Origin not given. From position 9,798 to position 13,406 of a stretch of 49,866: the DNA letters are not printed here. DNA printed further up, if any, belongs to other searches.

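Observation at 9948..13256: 1102-aa protein joining cytoplasmic J-domains to an extracytoplasmic HExxH peptidase-like domain, encoded next to virB4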

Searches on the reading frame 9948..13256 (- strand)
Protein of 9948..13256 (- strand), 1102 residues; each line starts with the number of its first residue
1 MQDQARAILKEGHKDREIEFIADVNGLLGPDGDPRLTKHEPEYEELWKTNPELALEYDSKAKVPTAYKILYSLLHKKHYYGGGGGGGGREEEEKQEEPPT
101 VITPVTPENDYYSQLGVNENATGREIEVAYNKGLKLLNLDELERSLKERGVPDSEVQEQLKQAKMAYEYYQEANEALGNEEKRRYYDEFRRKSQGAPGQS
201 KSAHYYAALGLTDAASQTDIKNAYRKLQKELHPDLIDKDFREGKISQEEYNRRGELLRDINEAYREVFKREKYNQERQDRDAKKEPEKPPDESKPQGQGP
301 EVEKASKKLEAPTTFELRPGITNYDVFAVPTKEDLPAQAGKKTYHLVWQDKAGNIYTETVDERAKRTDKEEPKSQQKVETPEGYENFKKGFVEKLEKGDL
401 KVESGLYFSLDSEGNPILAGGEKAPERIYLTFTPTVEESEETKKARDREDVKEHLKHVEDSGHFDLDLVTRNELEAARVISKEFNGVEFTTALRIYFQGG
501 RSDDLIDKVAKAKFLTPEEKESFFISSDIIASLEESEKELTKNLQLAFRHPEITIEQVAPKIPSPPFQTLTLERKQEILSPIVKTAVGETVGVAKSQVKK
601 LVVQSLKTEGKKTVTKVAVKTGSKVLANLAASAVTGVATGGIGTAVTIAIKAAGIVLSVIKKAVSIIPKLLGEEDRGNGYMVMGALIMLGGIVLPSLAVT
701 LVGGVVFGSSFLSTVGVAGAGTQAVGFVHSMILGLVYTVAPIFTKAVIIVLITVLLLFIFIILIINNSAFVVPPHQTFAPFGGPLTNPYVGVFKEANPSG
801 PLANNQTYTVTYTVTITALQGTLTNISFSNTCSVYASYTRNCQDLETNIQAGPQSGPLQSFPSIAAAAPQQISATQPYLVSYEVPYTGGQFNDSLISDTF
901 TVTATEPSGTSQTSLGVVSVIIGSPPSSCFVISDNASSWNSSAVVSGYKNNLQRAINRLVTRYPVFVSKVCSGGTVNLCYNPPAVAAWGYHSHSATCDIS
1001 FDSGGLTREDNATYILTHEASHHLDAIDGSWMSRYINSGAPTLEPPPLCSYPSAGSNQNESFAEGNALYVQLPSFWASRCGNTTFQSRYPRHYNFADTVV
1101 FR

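Call 5: search_protein_families(library=pfam, proteins=[window:9948-13256:-], max_evalue=0.01)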
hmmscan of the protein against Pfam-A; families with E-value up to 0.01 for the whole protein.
window:9948-13256:- (1102 aa): 1 family
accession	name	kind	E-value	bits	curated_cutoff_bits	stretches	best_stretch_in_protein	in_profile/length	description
PF00226.36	DnaJ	-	5.5e-14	52.5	27.8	2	205-238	2-32/63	DnaJ domain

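Call 7: search_protein_families(library=ncbifam, proteins=[window:9948-13256:-], max_evalue=0.1)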
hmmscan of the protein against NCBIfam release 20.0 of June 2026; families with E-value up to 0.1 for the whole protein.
window:9948-13256:- (1102 aa): 12 families
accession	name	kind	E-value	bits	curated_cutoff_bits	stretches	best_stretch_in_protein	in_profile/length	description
NF010871.0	PRK14278.1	equivalog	6.8e-12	44.9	502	2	203-244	3-44/378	molecular chaperone DnaJ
NF010872.0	PRK14279.1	equivalog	3.2e-11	43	556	2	204-239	10-45/394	molecular chaperone DnaJ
TIGR02349.1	DnaJ_bact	equivalog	8.3e-11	41.9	377.2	2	205-278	2-67/354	molecular chaperone DnaJ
NF010892.0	PRK14299.1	equivalog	2.1e-08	33.8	392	2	204-272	5-61/291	chaperone protein DnaJ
NF008035.0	PRK10767.1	subfamily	2.8e-07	29.9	338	2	203-244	4-44/374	molecular chaperone DnaJ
NF006948.0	PRK09430.1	equivalog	3e-07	30.3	162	1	155-241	167-239/267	co-chaperone DjlA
NF010885.0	PRK14292.1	equivalog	8.5e-07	28.3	585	1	203-239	2-38/371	chaperone protein DnaJ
NF010874.0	PRK14281.1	equivalog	8.9e-07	28.4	619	2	204-267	4-56/397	chaperone protein DnaJ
NF050028.1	CldAdptActJ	equivalog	1.9e-06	28.3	150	1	205-270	4-62/93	cold adaptation protein ActJcold adaptation protein ActJ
NF010894.0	PRK14301.1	equivalog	4e-05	22.8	548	1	203-260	4-60/373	chaperone protein DnaJ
TIGR03835.1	termin_org_DnaJ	equivalog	0.00044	18.8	512.25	1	204-242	3-40/871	terminal organelle assembly protein TopJ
NF037946.1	terminal_TopJ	equivalog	0.0019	16.8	300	1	204-235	6-37/810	terminal organelle assembly protein TopJ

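Call 28: find_homologous_proteins(query=A3, max_evalue=1e-10)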
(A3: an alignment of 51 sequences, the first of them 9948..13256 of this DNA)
Query A3 (51 sequences) (1102 aa, profile of the alignment): 1 proteins with E <= 1e-10 among 8000 candidates.
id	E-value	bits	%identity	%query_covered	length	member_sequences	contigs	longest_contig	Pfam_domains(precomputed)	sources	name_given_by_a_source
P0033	7.6e-160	552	28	82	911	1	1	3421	PF00226.37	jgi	jgi:curved DNA-binding protein CbpA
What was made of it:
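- Tried and rejected: The full-length alignment query (call 28) was swamped, probably by low-complexity words.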

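Call 50: predict_structure(alignment_id=A3)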
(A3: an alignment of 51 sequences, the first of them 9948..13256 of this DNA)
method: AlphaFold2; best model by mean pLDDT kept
length: 1102 residues; sequences in the alignment: 51
mean_pLDDT: 71.2   pTM: 0.37
mean pLDDT of the five models: 71.2, 68.5, 68.4, 68.1, 63.2
residues with pLDDT >= 90: 275; 70-90: 370; 50-70: 228; < 50: 229
segments of 3 or more residues with pLDDT < 50: 1-6, 12-18, 27-41, 57-66, 75-109, 189-200, 284-319, 334-339, 404-410, 412-423, 617-656, 670-672, 716-724, 769-785
pLDDT, mean of each block of 10 residues (from residue 1): 41 47 47 42 64 53 50 44 30 33 35 61 63 69 88 89 75 63 54 40 64 69 67 74 86 75 67 69 46 32 29 37 68 47 75 81 70 76 79 75 51 41 69 94 95 87 81 83 85 95 96 94 92 93 97 88 61 86 66 78 79 56 36 29 38 49 51 56 74 67 72 53 54 64 73 87 68 34 55 88 94 96 96 78 89 97 97 97 95 85 92 82 78 88 77 87 80 89 75 92 87 97 90 83 70 87 96 91 91 88 76
secondary structure, 60 per line:
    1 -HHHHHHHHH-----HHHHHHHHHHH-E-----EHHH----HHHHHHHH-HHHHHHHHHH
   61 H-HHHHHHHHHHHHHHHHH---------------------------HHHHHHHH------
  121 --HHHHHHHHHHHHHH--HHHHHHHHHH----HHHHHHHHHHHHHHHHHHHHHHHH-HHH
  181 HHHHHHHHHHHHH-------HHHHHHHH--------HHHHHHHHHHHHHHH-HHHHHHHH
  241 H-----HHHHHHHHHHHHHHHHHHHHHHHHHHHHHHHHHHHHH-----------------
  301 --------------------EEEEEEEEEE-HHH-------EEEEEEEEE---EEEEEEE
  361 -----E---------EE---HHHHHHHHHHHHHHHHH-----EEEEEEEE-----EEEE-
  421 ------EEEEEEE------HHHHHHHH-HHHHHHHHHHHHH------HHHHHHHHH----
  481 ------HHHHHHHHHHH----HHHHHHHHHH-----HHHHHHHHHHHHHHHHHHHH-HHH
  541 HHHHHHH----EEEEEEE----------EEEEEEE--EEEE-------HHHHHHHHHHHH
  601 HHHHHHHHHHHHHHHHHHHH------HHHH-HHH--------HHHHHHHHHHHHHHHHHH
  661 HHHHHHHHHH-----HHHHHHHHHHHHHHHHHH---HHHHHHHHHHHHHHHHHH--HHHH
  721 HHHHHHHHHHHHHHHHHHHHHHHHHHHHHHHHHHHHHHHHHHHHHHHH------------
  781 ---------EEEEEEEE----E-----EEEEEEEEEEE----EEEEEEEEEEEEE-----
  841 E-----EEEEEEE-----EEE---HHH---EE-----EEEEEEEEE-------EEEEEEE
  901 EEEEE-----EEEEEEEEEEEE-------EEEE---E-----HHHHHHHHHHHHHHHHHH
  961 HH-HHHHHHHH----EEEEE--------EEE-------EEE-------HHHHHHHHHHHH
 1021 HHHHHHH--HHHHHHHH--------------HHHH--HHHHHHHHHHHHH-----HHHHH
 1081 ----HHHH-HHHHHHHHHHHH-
elements in order (helices of 4 or more, strands of 3 or more residues): H2-10 H16-26 H42-49 H51-61 H63-79 H107-114 H123-136 H139-148 H153-176 H178-193 H201-208 H217-231 H233-241 H247-283 E321-330 E342-350 E354-360 H381-397 E403-410 E416-419 E427-433 H440-447 H449-461 H468-476 H487-497 H502-511 H517-536 H538-547 E552-558 E569-575 E578-581 H589-620 H627-630 H643-670 H676-693 H697-714 H717-768 E790-797 E808-818 E823-835 E847-853 E859-861 E878-886 E894-905 E911-922 E930-933 H943-962 H964-971 E976-980 E989-991 E999-1001 H1009-1027 H1030-1037 H1052-1055 H1058-1070 H1076-1080 H1085-1088 H1090-1101
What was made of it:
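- The number of membrane spans is unresolved: AF2 gives four helices with low confidence in that region (call 50), and an even number would put both ends on the same side.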

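Call 53: fold_search(model_id=the predicted structure, library=pdb)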
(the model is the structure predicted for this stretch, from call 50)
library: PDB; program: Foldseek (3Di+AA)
matches with E <= 10: 1005; with E <= 0.001: 6
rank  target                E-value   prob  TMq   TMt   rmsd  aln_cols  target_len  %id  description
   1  8k2g_A                2.9e-05  1.00  0.10  0.20  18.8       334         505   10  Crystal structure of Group 1 Oligosaccharide-releasing beta-N-acetylgalactosaminidase NgaCa from Cohnella abietis, apo (released 2024-04-24)
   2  8k2f                  4.8e-05  1.00  0.10  0.20  17.6       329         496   10  Crystal structure of Group 1 oligosaccharide-releasing beta-N-acetylgalactosaminidase NgaCa from Cohnella abietis, apo 1 (released 2024-04-24)
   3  8k2i_B                4.9e-04  0.99  0.08  0.15  17.0       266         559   10  Crystal structure of Group 2 Oligosaccharide/Monosaccharide-releasing beta-N-acetylhexosaminidase NgaAt from Arabidops (released 2024-04-24)
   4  5l7v_B                6.5e-04  0.99  0.09  0.15  17.5       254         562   12  Crystal Structure of BvGH123 with bond transition state analog Galthiazoline. (released 2017-03-22)
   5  5l7r_A                9.1e-04  0.98  0.08  0.15  18.4       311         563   12  Crystal structure of BvGH123 (released 2017-03-22)
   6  9daz_A                9.6e-04  0.87  0.09  0.11  17.9       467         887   10  Molecular basis of pathogenicity of the recently emerged FCoV-23 coronavirus. Complex of fAPN with FCoV-23 RBD (released 2025-07-09)
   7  7vpp_C                1.3e-03  0.72  0.09  0.10  18.3       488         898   10  Structures of a deltacoronavirus spike protein bound to porcine and human receptors indicate the risk of virus adaptat (released 2022-03-16)
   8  5lds_C                2.2e-03  0.72  0.08  0.09  18.8       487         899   10  Structure of the porcine aminopeptidase N ectodomain (released 2017-04-05)
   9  6efc                  2.5e-03  0.98  0.07  0.29  13.2       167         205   12  Hsa Siglec + Unique domains (unliganded) (released 2020-02-19)
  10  4f5c_B                3.7e-03  0.60  0.08  0.09  19.4       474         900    9  Crystal structure of the spike receptor binding domain of a porcine respiratory coronavirus in complex with the pig am (released 2012-08-22)
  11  4mmz_A                3.9e-03  1.00  0.09  0.10   8.7       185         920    7  Integrin AlphaVBeta3 ectodomain bound to an antagonistic tenth domain of Fibronectin (released 2014-03-26)
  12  3bc9_A                4.7e-03  0.72  0.07  0.12  14.9       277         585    9  Alpha-amylase B in complex with acarbose (released 2008-04-22)
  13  9ya0_GC               5.0e-03  0.91  0.07  0.10  16.1       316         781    9  Cryo-EM structure of pre-conoid ring 2 (PCR P2 ring)from Toxoplasma gondii (released 2025-11-19)
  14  4b60_A                5.5e-03  1.00  0.08  0.26   6.8       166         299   13  Structure of rFnBPA(189-505) in complex with fibrinogen gamma chain C- terminal peptide (released 2013-10-09)
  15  3hbg                  5.5e-03  0.99  0.07  0.18   8.5       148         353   14  Structure of recombinant Chicken Liver Sulfite Oxidase mutant C185S (released 2010-04-14)
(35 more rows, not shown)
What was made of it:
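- Adhesin-like beta-sandwich hits (call 53). The stalk is adhesin-like (call 53).
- Tried and rejected: The full-length Foldseek search was dominated by beta-sandwich hits, with weak aminopeptidase N matches (call 53).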

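Call 78: search_protein_families(library=phrogs, proteins=[window:9948-13256:-], max_evalue=0.01)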
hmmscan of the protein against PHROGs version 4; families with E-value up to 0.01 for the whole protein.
window:9948-13256:- (1102 aa): 2 families
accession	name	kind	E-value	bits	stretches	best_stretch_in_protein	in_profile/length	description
phrog_14336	-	unknown function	9.6e-10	39.3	2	203-244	4-45/363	-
phrog_2778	-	unknown function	1.2e-07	32.8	1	202-241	34-74/239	-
